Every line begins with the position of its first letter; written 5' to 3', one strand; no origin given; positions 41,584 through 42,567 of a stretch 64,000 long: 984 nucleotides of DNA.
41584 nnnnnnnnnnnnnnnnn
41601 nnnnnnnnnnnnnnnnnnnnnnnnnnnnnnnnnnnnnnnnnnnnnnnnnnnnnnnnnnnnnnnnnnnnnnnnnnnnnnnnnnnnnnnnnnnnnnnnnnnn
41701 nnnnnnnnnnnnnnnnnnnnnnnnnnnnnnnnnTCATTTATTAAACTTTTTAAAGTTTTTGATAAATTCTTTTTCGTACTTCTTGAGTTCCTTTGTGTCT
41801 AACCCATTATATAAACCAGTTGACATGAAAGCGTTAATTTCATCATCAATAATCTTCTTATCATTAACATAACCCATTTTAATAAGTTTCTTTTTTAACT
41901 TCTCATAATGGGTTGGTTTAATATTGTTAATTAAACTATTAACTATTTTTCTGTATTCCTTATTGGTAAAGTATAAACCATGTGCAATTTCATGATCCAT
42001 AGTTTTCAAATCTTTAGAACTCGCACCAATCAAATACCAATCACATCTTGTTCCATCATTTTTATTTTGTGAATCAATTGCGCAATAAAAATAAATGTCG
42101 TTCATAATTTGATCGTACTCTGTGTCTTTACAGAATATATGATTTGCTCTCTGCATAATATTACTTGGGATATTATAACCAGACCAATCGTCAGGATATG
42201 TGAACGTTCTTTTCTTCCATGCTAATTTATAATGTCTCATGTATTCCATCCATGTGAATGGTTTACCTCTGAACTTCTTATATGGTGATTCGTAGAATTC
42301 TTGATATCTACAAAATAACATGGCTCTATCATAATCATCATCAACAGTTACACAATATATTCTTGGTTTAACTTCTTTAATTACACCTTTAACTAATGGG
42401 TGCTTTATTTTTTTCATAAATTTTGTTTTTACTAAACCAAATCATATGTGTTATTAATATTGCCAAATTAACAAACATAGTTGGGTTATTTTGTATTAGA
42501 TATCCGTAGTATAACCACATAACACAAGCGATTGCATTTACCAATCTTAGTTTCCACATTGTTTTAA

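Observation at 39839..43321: Co-oriented cluster of small-molecule enzymes: acyl-CoA thioesterase, HAD phosphatase, AdoMetDC-fold pyruvoyl decarboxylase, cytidylyl/adenylyl-transferase, HExxH protein, membrane protein, mini C5-methyltransferase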

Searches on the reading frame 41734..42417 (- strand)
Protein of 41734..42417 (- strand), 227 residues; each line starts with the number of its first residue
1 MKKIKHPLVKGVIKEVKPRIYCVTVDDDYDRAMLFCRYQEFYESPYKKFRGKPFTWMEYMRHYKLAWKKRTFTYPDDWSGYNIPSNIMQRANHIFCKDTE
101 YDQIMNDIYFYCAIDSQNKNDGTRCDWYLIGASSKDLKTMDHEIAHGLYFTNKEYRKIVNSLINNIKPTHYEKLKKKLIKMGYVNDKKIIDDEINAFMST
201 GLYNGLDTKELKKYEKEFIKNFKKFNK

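Call 3: search_protein_families(library=pfam, proteins=[window:41734-42417:-], max_evalue=0.01)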
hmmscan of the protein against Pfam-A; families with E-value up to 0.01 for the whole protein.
window:41734-42417:- (227 aa): 0 families

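Call 4: search_protein_families(library=phrogs, proteins=[window:41734-42417:-], max_evalue=0.001)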
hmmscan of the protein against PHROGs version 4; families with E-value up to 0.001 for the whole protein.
window:41734-42417:- (227 aa): 0 families

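Call 8: find_related_loci(query=window:41734-42417:-, collection=viral_contigs, flank=10000)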
Query window:41734-42417:- (227 aa) in viral_contigs; peptide patterns used: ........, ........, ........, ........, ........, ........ (x = any residue, [..] = any of these).
98 stretches matched a pattern; 91 encode a relative of the query (tblastn E <= 1e-3); the best 80 are kept; 80 distinct loci.
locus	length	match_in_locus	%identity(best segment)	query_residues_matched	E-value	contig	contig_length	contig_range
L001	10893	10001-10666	91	6-227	8e-140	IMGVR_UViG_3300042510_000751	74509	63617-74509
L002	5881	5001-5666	91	6-227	3e-140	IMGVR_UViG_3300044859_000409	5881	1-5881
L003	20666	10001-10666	91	6-227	8e-140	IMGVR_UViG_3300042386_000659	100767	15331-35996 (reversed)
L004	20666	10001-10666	91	6-227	8e-140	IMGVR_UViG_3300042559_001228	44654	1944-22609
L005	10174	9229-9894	91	6-227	8e-140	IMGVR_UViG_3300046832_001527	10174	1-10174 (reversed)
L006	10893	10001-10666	91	6-227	8e-140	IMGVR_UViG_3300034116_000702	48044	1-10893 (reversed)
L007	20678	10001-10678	90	1-226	2e-139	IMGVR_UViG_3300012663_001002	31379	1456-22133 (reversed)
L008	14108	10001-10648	94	1-216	2e-138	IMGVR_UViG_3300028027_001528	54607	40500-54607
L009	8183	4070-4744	89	1-225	5e-137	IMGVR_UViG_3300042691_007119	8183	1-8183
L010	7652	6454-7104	92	1-217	7e-137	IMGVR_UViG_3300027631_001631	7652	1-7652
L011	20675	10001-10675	88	3-227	2e-136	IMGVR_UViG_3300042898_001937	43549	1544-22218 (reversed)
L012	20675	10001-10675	88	3-227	2e-136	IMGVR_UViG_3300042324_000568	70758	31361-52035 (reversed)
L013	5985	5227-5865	92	3-215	6e-136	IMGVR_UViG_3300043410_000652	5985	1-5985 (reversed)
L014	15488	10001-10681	87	1-227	3e-135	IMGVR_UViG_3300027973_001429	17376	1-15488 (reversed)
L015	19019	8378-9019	91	1-214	3e-133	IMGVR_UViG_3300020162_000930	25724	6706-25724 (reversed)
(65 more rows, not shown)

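Call 11: search_protein_families(library=ncbifam, proteins=[window:41734-42417:-], max_evalue=0.01)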
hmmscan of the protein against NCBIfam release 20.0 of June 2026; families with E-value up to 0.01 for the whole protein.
window:41734-42417:- (227 aa): 0 families
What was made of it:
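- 41734..42417 (-): HEXXH227: conserved backbone gene of this phage family. It belongs to a large family with no Pfam, PHROG or NCBIfam model. Predicted zincin-like metallohydrolase: HEIAH at 142-146, with a third ligand candidate at D192/E193. No Pfam, PHROG or NCBIfam hit (calls 3, 4, 11).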

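Call 25: find_homologous_proteins(query=window:41734-42417:-, max_evalue=0.001)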
Query window:41734-42417:- (227 aa): 774 proteins with E <= 0.001 among 978 candidates; the best 120 are listed.
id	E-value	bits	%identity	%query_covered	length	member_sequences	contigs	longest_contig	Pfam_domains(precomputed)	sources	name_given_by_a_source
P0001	4.9e-139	479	90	100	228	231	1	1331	-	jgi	jgi:hypothetical protein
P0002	4.4e-136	470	88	99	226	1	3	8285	-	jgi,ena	jgi:hypothetical protein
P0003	3.2e-135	467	89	99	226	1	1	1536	-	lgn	-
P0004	6.6e-135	466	88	99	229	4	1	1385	-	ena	-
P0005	7.8e-135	466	87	94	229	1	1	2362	-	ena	-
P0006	1.9e-134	464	87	94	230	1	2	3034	-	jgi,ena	jgi:hypothetical protein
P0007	1.2e-133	462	88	99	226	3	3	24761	-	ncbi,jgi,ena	jgi:hypothetical protein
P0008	1.9e-133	461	87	100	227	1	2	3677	-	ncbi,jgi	jgi:hypothetical protein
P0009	4.3e-133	460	87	100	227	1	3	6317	-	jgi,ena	jgi:hypothetical protein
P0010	9.3e-133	459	86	100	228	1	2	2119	-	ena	-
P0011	1.7e-132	458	87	99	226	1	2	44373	-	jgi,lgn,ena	jgi:hypothetical protein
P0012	2.4e-132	457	85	100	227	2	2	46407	-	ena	-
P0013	2.8e-132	457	86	100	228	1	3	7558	-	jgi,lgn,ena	jgi:hypothetical protein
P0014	3.3e-132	457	86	100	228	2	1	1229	-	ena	-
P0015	3.4e-132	457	87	98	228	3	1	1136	-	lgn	-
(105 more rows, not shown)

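Call 35: search_protein_representatives(protein=window:41734-42417:-)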
Query: 227 residues. Proteins with E-value up to 0.001 (for the whole library): 1905; up to 1e-10: 1228; up to 1e-30: 95. The best 150 are listed.
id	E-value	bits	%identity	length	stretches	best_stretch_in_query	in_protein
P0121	2.2e-78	279.2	98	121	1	1-121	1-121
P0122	2.5e-62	226.7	87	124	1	105-226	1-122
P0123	1.8e-61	223.8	54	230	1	3-224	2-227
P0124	1.8e-59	217.3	47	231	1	3-227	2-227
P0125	4.3e-55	203.0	61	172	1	3-159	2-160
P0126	5.9e-54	199.2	47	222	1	3-225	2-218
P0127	2.7e-53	197.1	48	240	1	4-225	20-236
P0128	4.1e-48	180.1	48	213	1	8-215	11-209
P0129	3.6e-45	170.5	46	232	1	3-206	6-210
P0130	4.1e-44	167.0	44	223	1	11-225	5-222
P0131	2.7e-43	164.4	45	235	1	3-226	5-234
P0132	3.8e-43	163.9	41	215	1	3-225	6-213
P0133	1.1e-42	162.4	42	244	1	7-226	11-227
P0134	3.2e-42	160.9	44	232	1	4-227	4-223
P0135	3.2e-41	157.6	45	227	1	13-199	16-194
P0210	6.1e-31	123.9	38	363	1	15-224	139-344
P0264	1.7e-28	116.0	36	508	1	12-225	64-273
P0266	1.9e-28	115.8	33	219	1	12-225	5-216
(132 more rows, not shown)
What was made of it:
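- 41734..42417 (-): 1905 representative clusters (call 35).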

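Call 37: search_protein_families(library=pfam, alignment_id=A2, max_evalue=0.1)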
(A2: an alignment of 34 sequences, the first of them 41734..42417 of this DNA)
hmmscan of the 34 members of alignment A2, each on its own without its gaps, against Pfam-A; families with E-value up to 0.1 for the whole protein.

A. member 1, window:41734-42417:- (227 aa): 0 families

B. families by the number of members that match (of 34 scanned): 21 families
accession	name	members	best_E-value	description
PF13717.11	Zn_ribbon_4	1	5.5e-06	zinc-ribbon domain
PF01217.26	Clat_adaptor_s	1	0.00088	Clathrin adaptor complex small chain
PF01400.30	Astacin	1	0.0066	Astacin (Peptidase family M12A)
PF00186.24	DHFR_1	1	0.0072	Dihydrofolate reductase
PF12773.13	DZR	1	0.0074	Double zinc ribbon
PF17214.9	KH_TffA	1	0.0084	Transcription termination factor FttA, KH domain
PF10263.15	SprT-like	1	0.013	SprT-like family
PF06150.17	ChaB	1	0.029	ChaB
PF01431.27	Peptidase_M13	1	0.03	Peptidase family M13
PF15777.11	Anti-TRAP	1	0.031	Tryptophan RNA-binding attenuator protein inhibitory protein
PF09723.15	Zn_ribbon_8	1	0.031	Zinc ribbon domain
PF18863.6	AbiJ_NTD4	1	0.033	AbiJ N-terminal domain 4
PF25100.1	DUF7809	1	0.038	Domain of unknown function (DUF7809)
PF23550.1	zf_Tbcl_Rhp7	1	0.043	DNA repair protein rhp7 treble clef domain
PF12939.12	DUF3837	1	0.045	Domain of unknown function (DUF3837)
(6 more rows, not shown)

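Call 38: search_solved_structures(query=A2, max_evalue=10, show_alignments=2)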
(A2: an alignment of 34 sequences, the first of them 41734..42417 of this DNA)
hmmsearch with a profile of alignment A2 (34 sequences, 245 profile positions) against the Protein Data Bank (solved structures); distinct sequences matched with E-value up to 10: 1.
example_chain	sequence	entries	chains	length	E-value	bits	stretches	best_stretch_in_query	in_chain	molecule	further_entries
3mkq_B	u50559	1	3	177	0.98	11.9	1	163-229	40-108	Coatomer subunit alpha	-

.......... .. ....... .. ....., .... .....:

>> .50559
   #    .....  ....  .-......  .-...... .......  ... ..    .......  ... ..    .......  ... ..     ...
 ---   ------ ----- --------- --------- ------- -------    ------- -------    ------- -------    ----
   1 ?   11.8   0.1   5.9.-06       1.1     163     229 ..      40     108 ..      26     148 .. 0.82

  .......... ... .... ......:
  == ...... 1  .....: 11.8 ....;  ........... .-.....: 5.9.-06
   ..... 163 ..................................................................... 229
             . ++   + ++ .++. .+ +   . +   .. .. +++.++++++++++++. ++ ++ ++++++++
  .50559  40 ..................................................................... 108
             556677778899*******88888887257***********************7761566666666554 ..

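Call 49: predict_structure(alignment_id=A2)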
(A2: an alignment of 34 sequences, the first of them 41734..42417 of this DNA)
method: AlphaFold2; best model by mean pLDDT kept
length: 227 residues; sequences in the alignment: 34
mean_pLDDT: 95.6   pTM: 0.91
mean pLDDT of the five models: 95.6, 95.3, 95.2, 94.2, 93.6
residues with pLDDT >= 90: 212; 70-90: 13; 50-70: 2; < 50: 0
segments of 3 or more residues with pLDDT < 50: none
pLDDT, mean of each block of 10 residues (from residue 1): 95 98 96 98 97 97 97 96 98 94 97 96 94 94 98 98 97 95 94 97 81 95 96
secondary structure, 60 per line:
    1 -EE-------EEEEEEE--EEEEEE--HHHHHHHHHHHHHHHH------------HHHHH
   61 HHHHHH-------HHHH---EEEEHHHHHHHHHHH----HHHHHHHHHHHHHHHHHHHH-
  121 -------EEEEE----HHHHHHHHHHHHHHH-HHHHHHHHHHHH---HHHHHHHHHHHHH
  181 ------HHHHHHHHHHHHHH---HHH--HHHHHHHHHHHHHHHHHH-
elements in order: E11-17 E20-25 H28-43 H56-66 H74-77 E81-84 H85-95 H100-119 E128-132 H137-151 H153-164 H168-180 H187-200 H209-226
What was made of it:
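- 41734..42417 (-): AF2 pLDDT 95.6 (call 49).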

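Call 51: fold_search(model_id=the predicted structure, library=pdb)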
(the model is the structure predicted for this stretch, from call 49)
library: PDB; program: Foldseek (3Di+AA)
matches with E <= 10: 48; with E <= 0.001: 0
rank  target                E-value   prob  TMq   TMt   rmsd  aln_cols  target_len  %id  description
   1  8gtz                  1.0e+00  0.06  0.19  0.12  14.2       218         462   10  Crystal structure of exopolyphosphatase (PPX) mutant E137A from Zymomonas mobilis in complex with magnesium ions (released 2023-09-13)
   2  4cj1_A                2.3e+00  0.04  0.14  0.08  14.2       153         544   12  Crystal structure of CelD in complex with affitin H3 (released 2014-05-21)
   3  7aoi_XI               2.6e+00  0.05  0.15  0.07  15.6       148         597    5  Trypanosoma brucei mitochondrial ribosome large subunit assembly intermediate (released 2020-12-02)
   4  8ow1_I                2.6e+00  0.03  0.14  0.06  16.6       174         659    8  Cryo-EM structure of the yeast Inner kinetochore bound to a CENP-A nucleosome. (released 2023-08-09)
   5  3uv5                  2.7e+00  0.04  0.14  0.13  14.2       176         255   12  Crystal Structure of the tandem bromodomains of human Transcription initiation factor TFIID subunit 1 (TAF1) (released 2012-01-18)
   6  4cj0_A                2.7e+00  0.04  0.14  0.08  14.0       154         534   11  Crystal structure of CelD in complex with affitin E12 (released 2014-05-21)
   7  6g0a_A                2.9e+00  0.01  0.11  0.04  20.4       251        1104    9  The crystal structure of the Pol2 catalytic domain of DNA polymerase epsilon carrying a P301R substitution. (released 2019-01-30)
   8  2wzi_B                3.2e+00  0.02  0.11  0.07  15.7       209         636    9  BtGH84 D243N in complex with 5F-oxazoline (released 2010-01-26)
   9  5mi7                  3.2e+00  0.01  0.11  0.06  15.8       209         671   10  BtGH84 mutant with covalent modification by MA4 in complex with PUGNAc (released 2017-11-01)
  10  2vvn_B                3.8e+00  0.01  0.11  0.07  15.8       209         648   10  BtGH84 in complex with NH-Butylthiazoline (released 2008-07-01)
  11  9cbs_D                4.3e+00  0.03  0.16  0.13   9.1       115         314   11  Crystal structure of Chaetomium thermophilum Gcn2 HisRS-like domain, catalytic domain (released 2024-08-21)
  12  5ft9_B                4.3e+00  0.02  0.13  0.08  15.8       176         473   11  Arabidopsis thaliana nuclear protein-only RNase P 2 (PRORP2) (released 2016-01-27)
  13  6q97_n                4.5e+00  0.06  0.12  0.18   6.6        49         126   14  Structure of tmRNA SmpB bound in A site of E. coli 70S ribosome (released 2019-03-13)
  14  3mb4_B                4.5e+00  0.05  0.15  0.27  13.9       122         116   10  Crystal Structure of the fifth Bromodomain of Human Poly-bromodomain containing protein 1 (PB1) with NMP (released 2010-04-14)
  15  5mi5                  5.4e+00  0.01  0.13  0.05  16.4       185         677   11  BtGH84 mutant with covalent modification by MA3 in complex with PUGNAc (released 2017-11-01)
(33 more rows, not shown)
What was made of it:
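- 41734..42417 (-): Foldseek against PDB finds nothing (call 51).
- On Zincin metallopeptidase: Foldseek finds nothing (call 51).
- Tried and rejected: Foldseek of the HEXXH model against PDB found nothing (call 51).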

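Call 53: search_protein_families(library=padloc, proteins=[window:41734-42417:-], max_evalue=0.01)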
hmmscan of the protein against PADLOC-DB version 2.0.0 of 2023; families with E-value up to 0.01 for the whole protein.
window:41734-42417:- (227 aa): 0 families

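Call 55: find_encoding_contigs(protein=P0264, flank=5000, max_places=3)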
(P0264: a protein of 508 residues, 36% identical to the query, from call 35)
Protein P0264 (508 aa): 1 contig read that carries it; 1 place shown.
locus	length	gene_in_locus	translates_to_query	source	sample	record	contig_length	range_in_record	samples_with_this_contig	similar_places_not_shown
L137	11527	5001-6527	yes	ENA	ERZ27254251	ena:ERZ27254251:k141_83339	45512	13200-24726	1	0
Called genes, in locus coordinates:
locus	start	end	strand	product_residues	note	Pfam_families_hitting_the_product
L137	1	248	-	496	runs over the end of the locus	PF13203:DUF2201_N, PF09967:DUF2201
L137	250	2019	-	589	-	PF07728:AAA_5 (weak)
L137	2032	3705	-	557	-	-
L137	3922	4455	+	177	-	PF01862:PvlArgDC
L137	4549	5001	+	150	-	-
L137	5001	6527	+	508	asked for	PF13717:Zn_ribbon_4 (faint)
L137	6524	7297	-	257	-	PF00023:Ank (faint), PF12796:Ank_2 (weak), PF13606:Ank_3 (faint), PF13857:Ank_5 (faint), PF12796:Ank_2, PF13637:Ank_4 (weak), PF12796:Ank_2, PF13637:Ank_4 (weak)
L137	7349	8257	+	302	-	PF12796:Ank_2 (faint), PF00023:Ank (faint), PF13606:Ank_3 (faint)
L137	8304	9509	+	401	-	-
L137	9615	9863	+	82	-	-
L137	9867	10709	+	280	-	PF01791:DeoC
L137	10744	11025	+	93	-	-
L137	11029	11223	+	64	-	-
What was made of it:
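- Tried and rejected: A non-homologous pyruvoyl arginine decarboxylase (PF01862) lies two genes from a distant HEXXH homologue in L137 (call 55).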

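Call 58: find_encoding_contigs(protein=P0266, flank=6000, max_places=4)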
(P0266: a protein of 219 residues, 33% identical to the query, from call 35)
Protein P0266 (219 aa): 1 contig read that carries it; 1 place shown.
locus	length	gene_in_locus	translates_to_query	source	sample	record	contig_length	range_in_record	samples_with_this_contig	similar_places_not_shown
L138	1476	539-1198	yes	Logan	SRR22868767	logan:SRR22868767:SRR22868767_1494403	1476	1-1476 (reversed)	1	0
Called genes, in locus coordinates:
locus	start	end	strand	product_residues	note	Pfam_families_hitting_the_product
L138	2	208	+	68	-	?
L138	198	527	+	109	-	-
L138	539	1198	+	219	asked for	-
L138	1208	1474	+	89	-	?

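Call 59: find_encoding_contigs(protein=P0210, flank=6000, max_places=4)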
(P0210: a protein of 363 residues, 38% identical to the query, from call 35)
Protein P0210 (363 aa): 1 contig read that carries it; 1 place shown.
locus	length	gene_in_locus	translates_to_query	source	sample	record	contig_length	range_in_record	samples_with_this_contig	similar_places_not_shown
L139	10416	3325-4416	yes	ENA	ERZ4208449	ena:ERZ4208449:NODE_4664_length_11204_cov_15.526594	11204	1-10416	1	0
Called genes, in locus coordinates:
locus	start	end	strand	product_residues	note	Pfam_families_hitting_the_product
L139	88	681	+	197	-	-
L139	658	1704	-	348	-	-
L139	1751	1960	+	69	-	-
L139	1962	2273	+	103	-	-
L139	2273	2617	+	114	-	-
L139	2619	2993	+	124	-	-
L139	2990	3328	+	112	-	-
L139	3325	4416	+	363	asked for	-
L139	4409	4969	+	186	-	-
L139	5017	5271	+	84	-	-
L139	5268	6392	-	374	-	PF00149:Metallophos, PF12850:Metallophos_2 (faint)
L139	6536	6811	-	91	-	PF05265:DUF723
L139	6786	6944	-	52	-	-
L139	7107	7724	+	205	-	-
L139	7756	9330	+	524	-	PF24308:DUF7487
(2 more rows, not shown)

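Call 60: find_related_loci(query=A2, collection=viral_contigs, flank=6000)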
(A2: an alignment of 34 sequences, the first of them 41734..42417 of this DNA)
Query A2 (227 aa) in viral_contigs; peptide patterns used: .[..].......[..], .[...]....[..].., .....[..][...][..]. (x = any residue, [..] = any of these).
598 stretches matched a pattern (row limit reached: there are more); 560 encode a relative of the query (tblastn E <= 1e-3); the best 80 are kept; 80 distinct loci.
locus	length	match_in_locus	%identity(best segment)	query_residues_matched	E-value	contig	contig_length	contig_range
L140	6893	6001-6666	91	6-227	6e-140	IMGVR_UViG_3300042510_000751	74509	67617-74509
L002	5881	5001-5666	91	6-227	2e-140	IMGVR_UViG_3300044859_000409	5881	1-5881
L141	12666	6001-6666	91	6-227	6e-140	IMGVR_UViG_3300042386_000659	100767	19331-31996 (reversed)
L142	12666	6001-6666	91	6-227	6e-140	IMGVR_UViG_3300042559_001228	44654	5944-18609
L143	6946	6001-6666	91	6-227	6e-140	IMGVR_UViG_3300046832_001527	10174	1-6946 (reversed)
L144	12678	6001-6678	90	1-226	1e-139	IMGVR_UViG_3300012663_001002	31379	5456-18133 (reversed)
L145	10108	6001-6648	94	1-216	2e-138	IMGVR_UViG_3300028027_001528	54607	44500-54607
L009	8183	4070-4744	89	1-225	3e-137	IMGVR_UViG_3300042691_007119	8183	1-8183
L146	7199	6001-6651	92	1-217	5e-137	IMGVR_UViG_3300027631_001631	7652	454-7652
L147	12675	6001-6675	88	3-227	1e-136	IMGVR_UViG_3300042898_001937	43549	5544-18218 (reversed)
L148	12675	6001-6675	88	3-227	1e-136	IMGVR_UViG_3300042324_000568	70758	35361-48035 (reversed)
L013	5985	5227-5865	92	3-215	5e-136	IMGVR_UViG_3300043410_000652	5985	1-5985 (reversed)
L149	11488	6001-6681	87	1-227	2e-135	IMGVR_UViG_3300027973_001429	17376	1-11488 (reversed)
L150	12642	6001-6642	91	1-214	2e-133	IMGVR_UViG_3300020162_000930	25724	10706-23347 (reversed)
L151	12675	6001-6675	87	3-227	3e-133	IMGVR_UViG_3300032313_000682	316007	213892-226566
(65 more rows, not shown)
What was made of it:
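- Tried and rejected: Searching IMG/VR with the HEXXH alignment returned the same close relatives again (call 60).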

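Call 61: find_related_loci(query=A2, collection=genome_contigs, flank=6000)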
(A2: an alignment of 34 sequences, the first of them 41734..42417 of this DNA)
Query A2 (227 aa) in genome_contigs; peptide patterns used: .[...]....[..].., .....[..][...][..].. (x = any residue, [..] = any of these).
73 stretches matched a pattern; 36 encode a relative of the query (tblastn E <= 1e-3); 36 distinct loci.
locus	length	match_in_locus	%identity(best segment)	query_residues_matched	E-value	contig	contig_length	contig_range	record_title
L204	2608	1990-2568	40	5-204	1e-41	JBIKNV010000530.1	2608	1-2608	MAG: Pirellulales bacterium isolate ME2014-10-11_3300043567_group5_bin50 Rohwer_bin1675_scaffold_46025_c1, whole genome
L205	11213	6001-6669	36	1-225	2e-40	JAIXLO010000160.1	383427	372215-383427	MAG: Chitinophagales bacterium isolate UW2SPNA023 two-stage_bin023_NODE_20, whole genome shotgun sequence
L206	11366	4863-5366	38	17-200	2e-27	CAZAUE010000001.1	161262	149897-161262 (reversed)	MAG TPA_asm: uncultured Candidatus Saccharibacteria bacterium isolate SRP050083_co1_186 genome assembly, contig: NODE_8_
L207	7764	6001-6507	35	20-206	1e-25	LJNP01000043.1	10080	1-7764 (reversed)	MAG: Parcubacteria bacterium SG8_24 WOR_8-12_7980, whole genome shotgun sequence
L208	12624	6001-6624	28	16-227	9e-25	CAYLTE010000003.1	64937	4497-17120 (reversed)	MAG TPA_asm: uncultured Burkholderiales bacterium isolate SRP329715_co2_15 genome assembly, contig: NODE_900_length_6493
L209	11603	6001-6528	36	13-201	2e-24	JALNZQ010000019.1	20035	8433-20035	MAG: Methanothrix sp. isolate SO_2017_LW1 bin 8 NODE_2040_length_20035_cov_1.902853_LW64-88_2017, whole genome shotgun s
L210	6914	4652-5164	31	29-200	4e-23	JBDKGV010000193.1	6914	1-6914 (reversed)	MAG: Fibrobacterota bacterium isolate flintriver_2019_sw_WHONDRS-S19S_0015_A_bin.39 scaffold_0004099, whole genome shotg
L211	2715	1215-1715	35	16-198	3e-23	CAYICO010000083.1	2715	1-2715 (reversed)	MAG TPA_asm: uncultured Candidatus Saccharibacteria bacterium isolate ERP119705_co1_849 genome assembly, contig: NODE_84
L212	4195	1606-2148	32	13-201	9e-23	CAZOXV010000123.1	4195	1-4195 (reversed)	MAG TPA_asm: uncultured Methanosarcinales archaeon isolate SRP252850_co1_245 genome assembly, contig: NODE_38900_length_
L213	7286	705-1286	32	15-224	2e-22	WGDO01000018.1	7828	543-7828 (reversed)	MAG: Patescibacteria group bacterium isolate S145_42 k151_160912, whole genome shotgun sequence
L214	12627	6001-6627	32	13-224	2e-21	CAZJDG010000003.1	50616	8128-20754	MAG TPA_asm: Candidatus Woesearchaeota archaeon isolate binchicken_co85_60 genome assembly, contig: NODE_400_length_5061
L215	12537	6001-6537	31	13-200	3e-21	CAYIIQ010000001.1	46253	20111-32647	MAG TPA_asm: Candidatus Woesearchaeota archaeon isolate ERP119705_co24_1048 genome assembly, contig: NODE_612_length_462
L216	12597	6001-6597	31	14-225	5e-21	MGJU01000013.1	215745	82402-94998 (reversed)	MAG: Candidatus Yanofskybacteria bacterium RIFCSPHIGHO2_02_FULL_43_17 rifcsphigho2_02_scaffold_362, whole genome shotgun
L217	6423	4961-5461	31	16-198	1e-20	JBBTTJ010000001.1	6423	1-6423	MAG: Patescibacteria group bacterium isolate H14-bin022_1 H14_bin022_1_000000000001, whole genome shotgun sequence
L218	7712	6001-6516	31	14-197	5e-20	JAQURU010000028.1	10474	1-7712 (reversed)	MAG: Candidatus Paceibacterota bacterium isolate STD1_80 NODE_18123_length_10474_cov_2.894462_Sandtown_D1, whole genome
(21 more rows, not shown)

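Call 67: search_protein_families(library=pfam, alignment_id=A3, max_evalue=0.00001)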
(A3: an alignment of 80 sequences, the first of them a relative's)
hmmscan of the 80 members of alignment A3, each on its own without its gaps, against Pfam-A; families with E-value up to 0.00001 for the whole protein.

A. member 1, L204:613-1044:+ (143 aa): 0 families

B. families by the number of members that match (of 80 scanned): 61 families (the first 25 are shown)
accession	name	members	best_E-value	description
PF01071.24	GARS_A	6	1.6e-12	Phosphoribosylglycinamide synthetase, ATP-grasp (A) domain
PF02843.22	GARS_C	6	8.1e-10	Phosphoribosylglycinamide synthetase, C domain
PF02482.25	Ribosomal_S30AE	4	1.5e-16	Sigma 54 modulation protein / S30EA ribosomal protein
PF09924.15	LPG_synthase_C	3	4.1e-08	Phosphatidylglycerol lysyltransferase, C-terminal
PF00583.31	Acetyltransf_1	2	1.1e-17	Acetyltransferase (GNAT) family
PF00149.33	Metallophos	2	1.2e-15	Calcineurin-like phosphoesterase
PF00293.34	NUDIX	2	3.1e-15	NUDIX domain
PF01139.22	RtcB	1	3.4e-127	tRNA-splicing ligase RtcB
PF02781.21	G6PD_C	1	3.2e-91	Glucose-6-phosphate dehydrogenase, C-terminal domain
PF07995.17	GSDH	1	1.7e-49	Glucose / Sorbosone dehydrogenase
PF00479.28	G6PD_N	1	5.9e-49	Glucose-6-phosphate dehydrogenase, NAD binding domain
PF03446.21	NAD_binding_2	1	5.4e-47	NAD binding domain of 6-phosphogluconate dehydrogenase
PF04294.18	VanW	1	2.1e-44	VanW like protein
PF00005.33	ABC_tran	1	3.3e-37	ABC transporter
PF08245.18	Mur_ligase_M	1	2.1e-30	Mur ligase middle domain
PF01862.21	PvlArgDC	1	5.5e-24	Pyruvoyl-dependent arginine decarboxylase (PvlArgDC)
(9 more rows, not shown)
